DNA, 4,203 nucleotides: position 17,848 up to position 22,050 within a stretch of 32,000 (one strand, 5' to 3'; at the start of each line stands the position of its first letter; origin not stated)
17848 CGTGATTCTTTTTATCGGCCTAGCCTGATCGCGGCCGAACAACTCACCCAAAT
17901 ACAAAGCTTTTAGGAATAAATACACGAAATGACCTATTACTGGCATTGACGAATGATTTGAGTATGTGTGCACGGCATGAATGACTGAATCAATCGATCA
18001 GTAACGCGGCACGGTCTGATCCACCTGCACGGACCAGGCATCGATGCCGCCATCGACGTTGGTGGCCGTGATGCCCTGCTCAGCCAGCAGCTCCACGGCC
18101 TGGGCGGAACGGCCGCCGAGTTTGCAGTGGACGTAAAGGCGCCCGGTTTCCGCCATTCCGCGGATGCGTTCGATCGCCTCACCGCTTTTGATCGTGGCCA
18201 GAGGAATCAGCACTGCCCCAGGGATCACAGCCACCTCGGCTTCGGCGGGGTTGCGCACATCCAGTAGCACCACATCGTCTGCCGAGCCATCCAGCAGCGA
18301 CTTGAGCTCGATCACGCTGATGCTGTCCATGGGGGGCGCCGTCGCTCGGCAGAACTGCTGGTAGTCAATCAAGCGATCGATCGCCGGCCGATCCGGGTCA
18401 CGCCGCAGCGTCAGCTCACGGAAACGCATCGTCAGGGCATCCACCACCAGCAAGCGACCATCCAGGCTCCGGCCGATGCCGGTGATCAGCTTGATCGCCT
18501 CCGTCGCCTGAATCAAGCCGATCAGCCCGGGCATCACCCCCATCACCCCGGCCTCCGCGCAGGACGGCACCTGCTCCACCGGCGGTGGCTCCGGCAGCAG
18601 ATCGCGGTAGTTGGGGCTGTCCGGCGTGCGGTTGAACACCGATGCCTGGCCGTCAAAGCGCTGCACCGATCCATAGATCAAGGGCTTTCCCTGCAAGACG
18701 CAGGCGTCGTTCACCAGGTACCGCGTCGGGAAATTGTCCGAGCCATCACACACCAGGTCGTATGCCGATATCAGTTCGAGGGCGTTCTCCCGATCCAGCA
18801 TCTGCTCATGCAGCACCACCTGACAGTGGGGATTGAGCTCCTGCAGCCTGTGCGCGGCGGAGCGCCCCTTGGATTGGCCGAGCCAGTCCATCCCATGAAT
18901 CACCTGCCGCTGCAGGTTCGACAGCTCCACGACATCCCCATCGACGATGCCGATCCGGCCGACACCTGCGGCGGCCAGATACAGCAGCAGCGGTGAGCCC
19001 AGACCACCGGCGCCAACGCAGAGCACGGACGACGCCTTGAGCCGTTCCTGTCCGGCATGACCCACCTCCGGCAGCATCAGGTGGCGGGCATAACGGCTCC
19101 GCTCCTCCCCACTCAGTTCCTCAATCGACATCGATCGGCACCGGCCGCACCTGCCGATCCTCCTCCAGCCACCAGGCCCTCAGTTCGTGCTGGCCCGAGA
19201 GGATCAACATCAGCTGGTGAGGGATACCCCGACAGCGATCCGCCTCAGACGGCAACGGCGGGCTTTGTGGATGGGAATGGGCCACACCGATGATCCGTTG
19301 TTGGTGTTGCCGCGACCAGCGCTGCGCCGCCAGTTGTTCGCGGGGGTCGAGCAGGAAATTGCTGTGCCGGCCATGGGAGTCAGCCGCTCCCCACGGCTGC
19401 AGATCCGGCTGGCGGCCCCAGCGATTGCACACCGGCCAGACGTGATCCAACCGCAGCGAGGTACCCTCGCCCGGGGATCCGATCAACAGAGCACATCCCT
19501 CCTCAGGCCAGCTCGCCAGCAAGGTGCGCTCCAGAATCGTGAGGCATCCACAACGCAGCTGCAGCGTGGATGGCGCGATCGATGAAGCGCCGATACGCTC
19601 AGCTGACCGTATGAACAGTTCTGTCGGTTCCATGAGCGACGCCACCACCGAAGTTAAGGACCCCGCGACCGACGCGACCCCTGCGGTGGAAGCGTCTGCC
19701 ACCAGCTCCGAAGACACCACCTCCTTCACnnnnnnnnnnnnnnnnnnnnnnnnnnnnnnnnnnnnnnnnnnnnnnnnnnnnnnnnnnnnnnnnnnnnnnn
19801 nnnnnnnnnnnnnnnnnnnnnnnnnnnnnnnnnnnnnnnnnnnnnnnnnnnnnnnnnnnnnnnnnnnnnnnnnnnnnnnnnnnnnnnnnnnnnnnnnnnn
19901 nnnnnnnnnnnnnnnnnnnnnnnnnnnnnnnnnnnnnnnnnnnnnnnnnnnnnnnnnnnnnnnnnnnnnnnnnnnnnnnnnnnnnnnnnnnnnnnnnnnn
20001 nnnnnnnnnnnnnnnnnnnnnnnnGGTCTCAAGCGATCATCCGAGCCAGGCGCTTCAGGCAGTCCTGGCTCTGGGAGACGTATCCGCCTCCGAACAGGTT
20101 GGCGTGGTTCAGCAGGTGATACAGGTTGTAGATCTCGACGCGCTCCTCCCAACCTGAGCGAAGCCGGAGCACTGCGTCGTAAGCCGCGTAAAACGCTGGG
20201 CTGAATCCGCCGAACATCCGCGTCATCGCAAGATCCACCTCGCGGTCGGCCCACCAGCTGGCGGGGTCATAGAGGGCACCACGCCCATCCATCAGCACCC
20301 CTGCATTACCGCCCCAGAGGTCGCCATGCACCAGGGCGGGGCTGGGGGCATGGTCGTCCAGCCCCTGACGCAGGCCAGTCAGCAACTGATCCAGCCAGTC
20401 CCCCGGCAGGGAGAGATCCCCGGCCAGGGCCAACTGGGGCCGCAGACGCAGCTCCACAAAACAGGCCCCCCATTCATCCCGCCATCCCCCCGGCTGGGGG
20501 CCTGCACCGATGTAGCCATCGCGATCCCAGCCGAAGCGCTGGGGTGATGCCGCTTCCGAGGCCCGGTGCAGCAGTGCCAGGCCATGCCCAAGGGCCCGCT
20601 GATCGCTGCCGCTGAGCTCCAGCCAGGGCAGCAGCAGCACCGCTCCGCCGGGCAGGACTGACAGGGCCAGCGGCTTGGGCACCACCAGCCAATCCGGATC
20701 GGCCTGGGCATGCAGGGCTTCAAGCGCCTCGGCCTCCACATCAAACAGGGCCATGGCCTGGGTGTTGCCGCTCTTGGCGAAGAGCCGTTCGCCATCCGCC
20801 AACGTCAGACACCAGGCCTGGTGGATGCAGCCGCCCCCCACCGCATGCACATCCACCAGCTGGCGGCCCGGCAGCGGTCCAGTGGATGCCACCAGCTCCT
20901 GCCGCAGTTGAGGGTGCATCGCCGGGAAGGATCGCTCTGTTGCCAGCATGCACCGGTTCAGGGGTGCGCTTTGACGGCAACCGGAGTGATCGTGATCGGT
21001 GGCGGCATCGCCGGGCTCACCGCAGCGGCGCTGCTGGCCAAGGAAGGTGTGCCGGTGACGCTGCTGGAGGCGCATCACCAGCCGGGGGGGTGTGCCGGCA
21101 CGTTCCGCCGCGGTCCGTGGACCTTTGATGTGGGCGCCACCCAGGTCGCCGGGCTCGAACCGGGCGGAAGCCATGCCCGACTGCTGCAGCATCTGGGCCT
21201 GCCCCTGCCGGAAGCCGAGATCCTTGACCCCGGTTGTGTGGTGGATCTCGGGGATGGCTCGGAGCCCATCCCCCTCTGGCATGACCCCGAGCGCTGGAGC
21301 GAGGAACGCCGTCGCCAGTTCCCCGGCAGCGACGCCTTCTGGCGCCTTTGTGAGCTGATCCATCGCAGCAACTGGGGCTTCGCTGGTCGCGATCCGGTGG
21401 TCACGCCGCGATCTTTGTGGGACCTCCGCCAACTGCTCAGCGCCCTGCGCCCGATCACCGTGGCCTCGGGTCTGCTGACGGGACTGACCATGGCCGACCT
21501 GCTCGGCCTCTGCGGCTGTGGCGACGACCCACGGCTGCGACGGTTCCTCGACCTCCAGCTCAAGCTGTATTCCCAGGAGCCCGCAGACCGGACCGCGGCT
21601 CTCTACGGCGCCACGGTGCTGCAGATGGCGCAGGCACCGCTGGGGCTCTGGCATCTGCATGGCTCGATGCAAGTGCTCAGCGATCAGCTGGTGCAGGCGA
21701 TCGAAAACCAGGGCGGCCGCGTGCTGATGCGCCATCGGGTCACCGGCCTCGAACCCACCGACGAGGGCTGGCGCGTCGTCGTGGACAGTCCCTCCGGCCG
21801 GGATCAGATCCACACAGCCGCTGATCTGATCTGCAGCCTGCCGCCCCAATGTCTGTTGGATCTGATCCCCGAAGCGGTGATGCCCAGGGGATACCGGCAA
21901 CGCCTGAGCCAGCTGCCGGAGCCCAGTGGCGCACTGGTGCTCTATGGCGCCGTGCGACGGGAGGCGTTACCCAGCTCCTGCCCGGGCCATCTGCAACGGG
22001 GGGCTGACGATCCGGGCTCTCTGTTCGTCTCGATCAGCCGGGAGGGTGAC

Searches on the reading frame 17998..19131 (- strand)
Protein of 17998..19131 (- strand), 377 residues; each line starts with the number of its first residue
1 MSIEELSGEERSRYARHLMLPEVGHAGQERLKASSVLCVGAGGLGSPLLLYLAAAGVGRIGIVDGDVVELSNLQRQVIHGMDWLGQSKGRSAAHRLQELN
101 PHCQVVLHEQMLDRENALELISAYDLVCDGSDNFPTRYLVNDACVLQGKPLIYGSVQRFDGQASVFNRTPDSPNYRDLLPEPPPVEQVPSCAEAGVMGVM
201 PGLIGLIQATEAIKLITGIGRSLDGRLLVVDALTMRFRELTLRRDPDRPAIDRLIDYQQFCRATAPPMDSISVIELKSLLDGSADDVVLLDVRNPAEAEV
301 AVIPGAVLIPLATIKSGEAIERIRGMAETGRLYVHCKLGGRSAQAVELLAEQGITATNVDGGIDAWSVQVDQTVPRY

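Call 6: search_protein_families(library=pfam, proteins=[window:17998-19131:-])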
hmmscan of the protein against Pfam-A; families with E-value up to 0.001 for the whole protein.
window:17998-19131:- (377 aa): 2 families
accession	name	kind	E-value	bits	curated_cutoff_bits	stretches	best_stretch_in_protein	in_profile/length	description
PF00899.27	ThiF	-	8.3e-79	264.5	28.1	1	14-247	1-235/238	ThiF family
PF00581.25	Rhodanese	-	5.4e-13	49.7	22.2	1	275-367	4-100/102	Rhodanese-like domain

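Call 59: search_protein_families(library=ncbifam, proteins=[window:17998-19131:-], max_evalue=0.01)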
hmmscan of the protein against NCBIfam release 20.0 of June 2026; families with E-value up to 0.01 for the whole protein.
window:17998-19131:- (377 aa): 32 families (the best 25 are shown)
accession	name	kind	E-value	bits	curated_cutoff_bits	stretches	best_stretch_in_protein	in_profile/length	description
NF005646.0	PRK07411.1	equivalog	6.4e-163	542.4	633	1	5-377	10-390/390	molybdopterin-synthase adenylyltransferase MoeB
NF005902.0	PRK07878.1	equivalog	6.9e-133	443.3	647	1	4-377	13-392/392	adenylyltransferase/sulfurtransferase MoeZ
NF006444.0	PRK08762.1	equivalog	2.4e-121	405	449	2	6-263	120-385/387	molybdopterin-synthase adenylyltransferase MoeB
NF004281.0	PRK05690.1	subfamily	1.3e-90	303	266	1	4-248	3-245/250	molybdopterin-synthase adenylyltransferase MoeB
NF047750.1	SAMPActivE1UbaA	equivalog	2.6e-87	292.6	450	1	5-250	4-247/270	SAMP-activating enzyme E1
NF004111.0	PRK05600.1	equivalog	3.5e-86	289.6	437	1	5-365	13-370/371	ThiF family adenylyltransferase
TIGR02356.1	adenyl_thiF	equivalog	3e-70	235.8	275.25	1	13-216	1-203/203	thiazole biosynthesis adenylyltransferase ThiF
TIGR02355.1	moeB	equivalog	2.1e-66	223.8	376.55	1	10-246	1-235/240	molybdopterin-synthase adenylyltransferase MoeB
NF006204.0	PRK08328.1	equivalog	3.4e-46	157.7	339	1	6-237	2-226/231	hypothetical protein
NF009123.0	PRK12475.1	subfamily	3.5e-31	108.7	510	1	12-242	3-232/338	MoeB/ThiF family adenylyltransferase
NF006395.0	PRK08644.1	equivalog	2.2e-25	89.6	159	1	17-155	14-153/215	sulfur carrier protein ThiS adenylyltransferase ThiF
TIGR02354.1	thiF_fam2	equivalog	2.7e-18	66.6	152.2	1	28-143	16-130/200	thiamine biosynthesis protein ThiF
NF006077.0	PRK08223.1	equivalog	2e-17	63.1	266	1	23-155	18-152/296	hypothetical protein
NF011696.0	PRK15116.1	equivalog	1.6e-13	51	304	1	30-135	27-133/268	tRNA cyclic N6-threonylcarbamoyladenosine(37) synthase TcdA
NF058523.1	6A-MBL_cap2_3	equivalog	3.9e-12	45.5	320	1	27-130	292-398/665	anti-phage 6A-MBL system cap2_3 protein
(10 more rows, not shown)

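Call 67: find_encoding_contigs(protein=window:17998-19131:-, flank=9000, max_places=10)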
Protein window:17998-19131:- (377 aa): no gene with exactly this product is on record in the collection.

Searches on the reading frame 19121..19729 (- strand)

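Call 65: search_protein_families(library=pfam, proteins=[window:19121-19729:-], max_evalue=0.00001)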
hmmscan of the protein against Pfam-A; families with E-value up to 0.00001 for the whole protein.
window:19121-19729:- (202 aa): 1 family
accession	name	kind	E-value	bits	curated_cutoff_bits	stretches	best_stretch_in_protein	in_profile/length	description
PF14464.11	Prok-JAB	-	8.6e-17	61.5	25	1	70-188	12-113/114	Prokaryotic homologs of the JAB domain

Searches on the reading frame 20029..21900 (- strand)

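Call 65: search_protein_families(library=pfam, proteins=[window:20029-21900:-], max_evalue=0.00001)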
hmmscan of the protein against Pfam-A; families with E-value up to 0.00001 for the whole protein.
window:20029-21900:- (623 aa): 1 family
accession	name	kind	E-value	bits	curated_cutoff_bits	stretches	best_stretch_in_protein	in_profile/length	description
PF03881.20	Fructosamin_kin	-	3.8e-75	253.2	22.4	1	348-618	19-285/288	Fructosamine kinase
